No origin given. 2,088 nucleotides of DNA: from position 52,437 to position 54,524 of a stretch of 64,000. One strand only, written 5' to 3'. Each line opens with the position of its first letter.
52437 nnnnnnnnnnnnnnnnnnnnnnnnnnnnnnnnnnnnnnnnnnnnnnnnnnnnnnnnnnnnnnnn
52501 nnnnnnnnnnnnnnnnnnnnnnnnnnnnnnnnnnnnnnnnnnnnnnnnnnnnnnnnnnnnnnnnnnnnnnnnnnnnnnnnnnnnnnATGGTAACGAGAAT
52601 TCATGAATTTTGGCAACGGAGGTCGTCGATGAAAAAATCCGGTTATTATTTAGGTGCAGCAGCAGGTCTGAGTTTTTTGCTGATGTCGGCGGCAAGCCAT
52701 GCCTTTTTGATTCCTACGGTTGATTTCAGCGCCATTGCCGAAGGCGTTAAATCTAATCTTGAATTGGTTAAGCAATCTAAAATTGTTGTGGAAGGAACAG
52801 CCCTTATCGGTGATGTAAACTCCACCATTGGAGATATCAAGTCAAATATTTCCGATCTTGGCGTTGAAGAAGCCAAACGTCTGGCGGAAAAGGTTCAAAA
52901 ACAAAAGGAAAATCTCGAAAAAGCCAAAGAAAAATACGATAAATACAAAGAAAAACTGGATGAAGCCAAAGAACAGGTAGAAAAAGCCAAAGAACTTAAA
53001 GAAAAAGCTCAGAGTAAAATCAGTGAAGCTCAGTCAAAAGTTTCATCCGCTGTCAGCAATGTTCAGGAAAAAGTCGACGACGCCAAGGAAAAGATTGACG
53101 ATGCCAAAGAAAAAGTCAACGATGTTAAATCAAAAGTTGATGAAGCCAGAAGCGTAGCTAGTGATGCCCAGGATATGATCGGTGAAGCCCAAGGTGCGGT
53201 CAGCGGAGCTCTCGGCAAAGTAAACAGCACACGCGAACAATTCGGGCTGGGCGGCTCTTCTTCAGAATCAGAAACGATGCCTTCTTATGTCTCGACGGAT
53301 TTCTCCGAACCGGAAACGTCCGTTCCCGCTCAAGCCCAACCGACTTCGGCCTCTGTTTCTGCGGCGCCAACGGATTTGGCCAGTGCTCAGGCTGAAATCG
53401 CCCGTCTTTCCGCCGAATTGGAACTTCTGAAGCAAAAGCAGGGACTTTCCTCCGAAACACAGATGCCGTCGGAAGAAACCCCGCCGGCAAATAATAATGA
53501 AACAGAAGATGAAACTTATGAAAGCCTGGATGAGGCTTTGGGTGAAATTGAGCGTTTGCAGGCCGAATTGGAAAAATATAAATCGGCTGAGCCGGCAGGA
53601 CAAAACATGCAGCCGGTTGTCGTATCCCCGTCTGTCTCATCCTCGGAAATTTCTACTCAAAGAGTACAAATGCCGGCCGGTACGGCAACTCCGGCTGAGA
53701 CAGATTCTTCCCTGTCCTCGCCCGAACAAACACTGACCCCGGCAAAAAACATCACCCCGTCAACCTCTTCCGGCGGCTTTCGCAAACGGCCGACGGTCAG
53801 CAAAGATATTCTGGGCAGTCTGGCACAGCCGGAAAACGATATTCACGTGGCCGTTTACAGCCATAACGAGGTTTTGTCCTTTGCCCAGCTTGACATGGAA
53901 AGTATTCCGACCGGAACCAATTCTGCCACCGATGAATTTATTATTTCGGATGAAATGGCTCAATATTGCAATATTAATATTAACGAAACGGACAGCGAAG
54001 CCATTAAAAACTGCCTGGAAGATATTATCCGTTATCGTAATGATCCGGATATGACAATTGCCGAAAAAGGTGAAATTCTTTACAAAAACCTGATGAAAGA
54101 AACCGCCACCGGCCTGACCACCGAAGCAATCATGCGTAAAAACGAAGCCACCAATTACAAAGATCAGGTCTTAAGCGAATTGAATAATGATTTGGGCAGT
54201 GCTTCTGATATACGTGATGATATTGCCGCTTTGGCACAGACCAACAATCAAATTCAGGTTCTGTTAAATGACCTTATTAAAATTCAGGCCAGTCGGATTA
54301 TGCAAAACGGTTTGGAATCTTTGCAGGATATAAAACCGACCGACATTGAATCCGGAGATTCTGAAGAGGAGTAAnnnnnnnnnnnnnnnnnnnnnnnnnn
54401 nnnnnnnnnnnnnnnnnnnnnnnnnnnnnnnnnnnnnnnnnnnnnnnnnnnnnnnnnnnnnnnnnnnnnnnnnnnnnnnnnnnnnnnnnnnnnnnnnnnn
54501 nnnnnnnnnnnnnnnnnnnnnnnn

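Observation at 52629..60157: Four secreted, TM-less coiled-coil proteins occupy the VirB5/VirB6 slot; three share the mature N-terminus 'FL...'; no VirB6 is visible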

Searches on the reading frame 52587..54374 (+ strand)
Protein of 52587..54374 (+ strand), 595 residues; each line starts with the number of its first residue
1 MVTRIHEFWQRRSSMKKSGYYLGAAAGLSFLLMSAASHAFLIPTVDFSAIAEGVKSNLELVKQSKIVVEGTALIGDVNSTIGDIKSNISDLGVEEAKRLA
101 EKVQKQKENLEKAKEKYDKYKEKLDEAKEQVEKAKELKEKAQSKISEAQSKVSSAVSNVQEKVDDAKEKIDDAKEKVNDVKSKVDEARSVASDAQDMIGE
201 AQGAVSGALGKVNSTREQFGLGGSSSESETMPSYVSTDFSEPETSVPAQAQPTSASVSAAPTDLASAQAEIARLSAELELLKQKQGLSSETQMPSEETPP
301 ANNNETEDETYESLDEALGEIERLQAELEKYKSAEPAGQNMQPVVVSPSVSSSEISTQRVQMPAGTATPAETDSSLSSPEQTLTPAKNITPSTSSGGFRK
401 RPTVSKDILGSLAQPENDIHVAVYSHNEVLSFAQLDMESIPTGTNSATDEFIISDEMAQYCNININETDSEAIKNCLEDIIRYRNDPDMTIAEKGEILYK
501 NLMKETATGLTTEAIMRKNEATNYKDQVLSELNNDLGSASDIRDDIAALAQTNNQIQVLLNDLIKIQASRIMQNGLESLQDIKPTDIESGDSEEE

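Call 4: search_protein_families(library=pfam, proteins=[window:52587-54374:+], max_evalue=0.1)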
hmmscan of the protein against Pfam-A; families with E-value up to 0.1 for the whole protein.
window:52587-54374:+ (595 aa): 11 families
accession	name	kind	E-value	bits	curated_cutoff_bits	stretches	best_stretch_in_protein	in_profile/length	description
PF06785.16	UPF0242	-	1.6e-06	28.8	33.5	1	78-201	81-176/194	Uncharacterised protein family (UPF0242) N-terminus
PF23067.1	MG280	-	0.00033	20.7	27.4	1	100-213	72-181/259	Uncharacterised protein MG280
PF11839.13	Alanine_zipper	-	0.00068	20.3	23.1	1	156-206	3-53/69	Alanine-zipper, major outer membrane lipoprotein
PF02601.20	Exonuc_VII_L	-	0.0013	18.7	35.9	1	83-187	144-247/315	Exonuclease VII, large subunit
PF05859.17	Mis12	-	0.0023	18.2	25.7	1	243-341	111-203/231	Mis12 protein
PF02321.23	OEP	-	0.0031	17.8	22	1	41-178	36-176/187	Outer membrane efflux protein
PF20933.2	HpHbR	-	0.0042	17.3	27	1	98-180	77-157/243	Haptoglobin-hemoglobin receptor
PF07926.17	TPR_MLP1_2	-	0.018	15.5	36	1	93-188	21-116/129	TPR/MLP1/MLP2-like protein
PF05103.18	DivIVA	-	0.022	15.2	28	1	76-184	22-130/131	DivIVA protein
PF16789.10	YscO-like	-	0.087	13.3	27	0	210-284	54-127/161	YscO-like protein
PF05262.16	Borrelia_P83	-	0.095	11.6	33.6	1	72-198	185-309/489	Borrelia P83/100 protein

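Call 9: search_protein_families(library=ncbifam, proteins=[window:52587-54374:+], max_evalue=0.1)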
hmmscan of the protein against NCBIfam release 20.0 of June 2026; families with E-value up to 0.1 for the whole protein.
window:52587-54374:+ (595 aa): 23 families
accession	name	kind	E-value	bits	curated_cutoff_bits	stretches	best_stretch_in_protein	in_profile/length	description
NF038350.1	taxis_HmpF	equivalog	6.9e-08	31.3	200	1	94-208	148-265/553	pilus motility taxis protein HmpF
TIGR04320.1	Surf_Exclu_PgrA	domain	9.8e-07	28.4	70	1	87-187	250-355/360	SEC10/PgrA surface exclusion domain-containing protein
NF045487.1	ASRP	equivalog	1.3e-06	27.3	300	1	95-189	129-457/593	archaea-specific SMC-related protein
TIGR02168.1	SMC_prok_B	equivalog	2.3e-06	25.6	567.35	1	66-331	649-918/1181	chromosome segregation protein SMC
NF002572.0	PRK02224.1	equivalog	2.8e-06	25.9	1087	1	74-330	253-496/888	DNA double-strand break repair ATPase Rad50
TIGR04527.1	mycoplas_twoTM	subfamily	4.2e-05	23.3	125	1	68-214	43-161/248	MG_279/MG_280 family protein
NF002244.0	PRK01156.1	equivalog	0.00018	19.7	847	1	73-223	595-749/895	DNA double-strand break repair ATPase Rad50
NF003034.1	PRK03918.1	equivalog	0.00031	18.9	700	1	94-191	612-710/878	DNA double-strand break repair ATPase Rad50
TIGR02169.1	SMC_prok_A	equivalog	0.00035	18.4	729.4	1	65-347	281-556/1165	chromosome segregation protein SMC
NF041035.1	Rad50_Halo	equivalog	0.0005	18.5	1000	1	100-206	467-575/883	DNA double-strand break repair ATPase Rad50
TIGR01069.2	mutS2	equivalog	0.0006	18.3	400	1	94-189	530-626/790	endonuclease MutS2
NF040598.1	Ala_zip_lipo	subfamily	0.001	19.5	43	1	154-210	22-78/90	Lpp/OprI family alanine-zipper lipoprotein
NF041034.1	Rad50_Sulf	equivalog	0.001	17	1000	1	76-190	451-699/872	DNA double-strand break repair ATPase Rad50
NF047515.1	SpiroCoCo_C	equivalog_domain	0.0013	18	125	1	80-214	12-149/313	SpiroCoCo family coiled-coil protein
TIGR03624.1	TIGR03624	subfamily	0.0049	16.2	136.05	1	96-211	6-110/346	putative hydrolase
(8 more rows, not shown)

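Call 24: search_solved_structures(query=A1, max_evalue=10, show_alignments=0)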
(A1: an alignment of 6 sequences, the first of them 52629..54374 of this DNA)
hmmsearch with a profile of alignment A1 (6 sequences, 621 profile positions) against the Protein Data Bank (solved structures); distinct sequences matched with E-value up to 10: 19.
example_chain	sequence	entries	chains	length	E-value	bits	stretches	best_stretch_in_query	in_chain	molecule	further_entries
4liy_A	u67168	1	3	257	0.17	13.9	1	144-186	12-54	Fiber protein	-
8tvi_A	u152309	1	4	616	0.17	13.9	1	113-205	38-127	Langya virus attachment glycoprotein G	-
8b6g_CE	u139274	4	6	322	0.26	13.3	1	105-216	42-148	NmrA domain-containing protein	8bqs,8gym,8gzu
9s9i_A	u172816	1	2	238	0.26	13.3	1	89-164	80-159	Cell division protein CdvA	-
8gi0_F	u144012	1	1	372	0.38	12.8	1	221-324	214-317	Peroxisomal membrane protein PEX14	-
9e5c_6d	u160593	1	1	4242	0.51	12.3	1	82-322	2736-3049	Dynein heavy chain, putative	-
2x43_S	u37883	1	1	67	0.57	12.2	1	137-187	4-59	SHERP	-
3u59_A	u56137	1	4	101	0.85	11.6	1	84-169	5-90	Tropomyosin beta chain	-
6oei_A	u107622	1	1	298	1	11.3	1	107-183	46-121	Spindle pole body component SPC42,Sigma-54-dependent transcriptional regulator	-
5j73_A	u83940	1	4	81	1.1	11.2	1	108-164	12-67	protein design 2L4HC2_9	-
5xg2_A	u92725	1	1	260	1.8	10.6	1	103-188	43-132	Chromosome partition protein Smc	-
8xks_I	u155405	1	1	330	1.8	10.6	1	86-149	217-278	Tic22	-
6otn_A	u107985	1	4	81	1.8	10.5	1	109-176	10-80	Tropomyosin alpha-3 chain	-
8xqw_Q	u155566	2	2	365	2.1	10.3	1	86-148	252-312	Tic22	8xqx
9b0x_J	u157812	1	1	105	2.7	10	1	85-137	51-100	ATP synthase inhibitory factor 1, IF1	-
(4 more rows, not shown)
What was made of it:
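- Tried and rejected: A P1 profile found nothing (call 24).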

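Call 43: find_homologous_proteins(query=window:52629-54374:+, max_evalue=0.001)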
Query window:52629-54374:+ (581 aa): 164 proteins with E <= 0.001 among 8000 candidates; the best 120 are listed.
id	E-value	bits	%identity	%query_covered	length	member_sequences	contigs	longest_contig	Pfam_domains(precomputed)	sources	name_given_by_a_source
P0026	0.0e+0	1163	97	100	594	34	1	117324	PF06785.17,PF28019.1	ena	-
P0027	0.0e+0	1163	97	100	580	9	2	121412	PF06785.17,PF28019.1,PF23435.3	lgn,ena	-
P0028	0.0e+0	1123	95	100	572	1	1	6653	PF06785.17,PF28019.1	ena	-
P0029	0.0e+0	1122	95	100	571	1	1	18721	PF06785.17,PF28019.1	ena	-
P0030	2.1e-253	860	73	99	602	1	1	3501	PF05276.20,PF06785.17,PF28019.1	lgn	-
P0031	2.1e-94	335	41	96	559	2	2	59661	PF28019.1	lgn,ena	-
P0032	1.4e-93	333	40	96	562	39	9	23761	PF28019.1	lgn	-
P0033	1.9e-91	326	39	99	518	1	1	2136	-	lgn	-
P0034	2.2e-91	325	39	97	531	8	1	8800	-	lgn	-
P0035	4.1e-91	325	40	96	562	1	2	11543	PF28019.1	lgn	-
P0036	9.7e-91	323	40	96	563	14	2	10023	PF28019.1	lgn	-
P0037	1.0e-89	320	41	93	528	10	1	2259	PF28019.1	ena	-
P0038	1.2e-88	316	36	98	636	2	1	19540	PF28175.1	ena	-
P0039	6.7e-88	314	37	98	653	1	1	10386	PF28175.1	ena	-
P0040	1.5e-87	313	36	98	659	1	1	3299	PF28175.1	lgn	-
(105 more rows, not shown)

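Call 59: predict_structure(alignment_id=A3)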
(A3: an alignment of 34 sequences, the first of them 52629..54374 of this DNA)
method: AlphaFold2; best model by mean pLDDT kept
length: 581 residues; sequences in the alignment: 34
mean_pLDDT: 52.7   pTM: 0.25
mean pLDDT of the five models: 52.7, 44.9, 43.4, 43.0, 40.3
residues with pLDDT >= 90: 0; 70-90: 114; 50-70: 217; < 50: 250
segments of 3 or more residues with pLDDT < 50: 1-53, 138-142, 201-249, 271-297, 320-354, 356-391, 393-423, 573-581
pLDDT, mean of each block of 10 residues (from residue 1): 38 34 29 41 41 51 57 54 68 73 69 69 69 55 55 66 65 63 65 58 37 29 27 27 39 69 62 38 34 44 74 64 31 26 27 33 29 34 42 42 39 36 65 75 84 80 82 79 79 69 59 56 54 59 59 55 54 45 34
secondary structure, 60 per line:
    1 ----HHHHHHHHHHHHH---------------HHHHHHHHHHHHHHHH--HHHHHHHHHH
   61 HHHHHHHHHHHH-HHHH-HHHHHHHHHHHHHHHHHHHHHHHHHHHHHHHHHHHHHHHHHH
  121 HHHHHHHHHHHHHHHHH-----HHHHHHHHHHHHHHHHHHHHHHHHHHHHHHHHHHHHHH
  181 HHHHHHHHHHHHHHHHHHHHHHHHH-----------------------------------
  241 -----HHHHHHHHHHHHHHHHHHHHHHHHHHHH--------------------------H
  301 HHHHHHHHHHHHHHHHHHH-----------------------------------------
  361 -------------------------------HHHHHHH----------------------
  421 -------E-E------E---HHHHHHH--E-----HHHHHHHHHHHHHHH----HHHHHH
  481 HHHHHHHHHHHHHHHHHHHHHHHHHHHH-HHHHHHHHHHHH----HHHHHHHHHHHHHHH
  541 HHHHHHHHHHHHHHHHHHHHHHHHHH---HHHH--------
elements in order: H5-17 H33-48 H51-72 H74-77 H79-137 H143-205 H246-273 H300-319 H392-398 H441-447 H456-470 H475-508 H510-521 H526-566 H570-573
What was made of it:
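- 52629..54374 (+): P1, 581 aa. Order of parts: signal peptide (1-25); conserved N-terminal helix region; heptad coiled coil (~83-200); disordered linker; conserved C-terminal helical domain with two conserved Cys (~425-570); acidic tail. AF2 model all-helical, mean pLDDT 52.7, C-terminal domain 75-84 (call 59).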

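Call 61: fold_search(model_id=the predicted structure, library=pdb)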
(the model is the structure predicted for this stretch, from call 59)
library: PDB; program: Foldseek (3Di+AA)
matches with E <= 10: 660; with E <= 0.001: 0
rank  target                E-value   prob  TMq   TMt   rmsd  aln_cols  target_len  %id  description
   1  8s2p_AAA              2.0e-02  1.00  0.21  0.57   7.2       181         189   17  Crystal structure of Borrelia burgdorferi paralogous family 12 outer surface protein BBH37 (space group p21) (released 2025-03-05)
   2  8s2f_AAA              2.3e-02  1.00  0.23  0.63  10.0       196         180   18  Crystal structure of Borrelia burgdorferi paralogous family 12 outer surface protein BBH37 (released 2025-03-05)
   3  8s2f_BBB              2.4e-02  0.98  0.17  0.36   8.6       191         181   17  Crystal structure of Borrelia burgdorferi paralogous family 12 outer surface protein BBH37 (released 2025-03-05)
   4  3plt_B                2.7e-02  1.00  0.23  0.55   4.5       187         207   14  Crystal structure of Lsp1 from Saccharomyces cerevisiae (released 2011-06-22)
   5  3plt_A                3.9e-02  1.00  0.22  0.49   7.7       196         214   15  Crystal structure of Lsp1 from Saccharomyces cerevisiae (released 2011-06-22)
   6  8qb8_A                4.3e-02  1.00  0.21  0.39  14.7       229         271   15  Lsp1 in native eisosome lattice bound to plasma membrane microdomain (released 2024-07-24)
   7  8qb9_A                4.9e-02  0.99  0.20  0.40  17.1       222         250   15  Helical reconstruction of yeast eisosome protein Pil1 bound to membrane composed of lipid mixture -PIP2/+sterol (DOPC, (released 2024-07-24)
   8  1zww_A                5.2e-02  0.99  0.20  0.46   9.5       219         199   12  Crystal structure of endophilin-A1 BAR domain (released 2005-08-02)
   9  1i4d_B                5.7e-02  0.99  0.20  0.48   7.0       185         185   12  CRYSTAL STRUCTURE ANALYSIS OF RAC1-GDP COMPLEXED WITH ARFAPTIN (P21) (released 2001-05-16)
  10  6z0c_A                5.7e-02  0.93  0.14  0.33  20.1       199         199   14  Structure of in silico modelled artificial Maquette-3 protein (released 2021-03-17)
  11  3plt_C                6.0e-02  1.00  0.23  0.52   7.0       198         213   15  Crystal structure of Lsp1 from Saccharomyces cerevisiae (released 2011-06-22)
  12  6z0c_C                6.0e-02  0.93  0.14  0.33  20.9       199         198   14  Structure of in silico modelled artificial Maquette-3 protein (released 2021-03-17)
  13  4e40                  6.6e-02  1.00  0.21  0.41   7.4       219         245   10  The haptoglobin-hemoglobin receptor of Trypanosoma congolense (released 2013-01-16)
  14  1x04                  7.9e-02  1.00  0.21  0.47   6.2       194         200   13  Crystal structure of endophilin BAR domain (mutant) (released 2006-05-02)
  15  8d9p                  7.9e-02  0.89  0.13  0.34  19.9       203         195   15  De Novo Photosynthetic Reaction Center Protein Equipped with Heme B and Mn(II) cations (released 2022-09-28)
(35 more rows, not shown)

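Call 101: search_protein_families(library=phrogs, proteins=[window:52629-54374:+], max_evalue=0.01)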
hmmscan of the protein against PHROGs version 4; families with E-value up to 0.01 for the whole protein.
window:52629-54374:+ (581 aa): 11 families
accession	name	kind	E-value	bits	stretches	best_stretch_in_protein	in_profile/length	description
phrog_19158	-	tail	7.6e-07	28.2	1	27-185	966-1116/1309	tail length tape measure protein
phrog_167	-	tail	5.1e-05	22.2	1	83-287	42-236/1555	tail length tape measure protein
phrog_4704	-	tail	9.8e-05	22.2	1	76-210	55-191/625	tail length tape measure protein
phrog_77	-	DNA, RNA and nucleotide metabolism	0.00056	19.5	1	139-318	643-786/967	SbcC-like subunit of palindrome specific endonuclease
phrog_1775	-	head and packaging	0.00074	18.1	1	80-389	476-673/1609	minor head protein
phrog_788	-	tail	0.00091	20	0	135-198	148-211/297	tail protein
phrog_9228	-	tail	0.0011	18.3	1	80-195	39-190/1425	tail length tape measure protein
phrog_4197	-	tail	0.0014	17.3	1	76-193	394-511/1783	tail length tape measure protein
phrog_2870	-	unknown function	0.0029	19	1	46-122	20-97/102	-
phrog_6126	-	head and packaging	0.0063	16.1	1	63-178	516-632/667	virion structural protein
phrog_3590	-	unknown function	0.0064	16.9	1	34-211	143-319/481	-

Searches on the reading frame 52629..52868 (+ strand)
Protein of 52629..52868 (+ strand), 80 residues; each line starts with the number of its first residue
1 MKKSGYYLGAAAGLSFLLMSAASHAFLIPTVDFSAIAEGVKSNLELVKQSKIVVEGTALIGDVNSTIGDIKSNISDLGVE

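Call 91: search_protein_families(library=pfam, proteins=[window:52629-52868:+], max_evalue=10)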
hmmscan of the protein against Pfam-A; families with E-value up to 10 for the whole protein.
seq(80 aa): 0 families
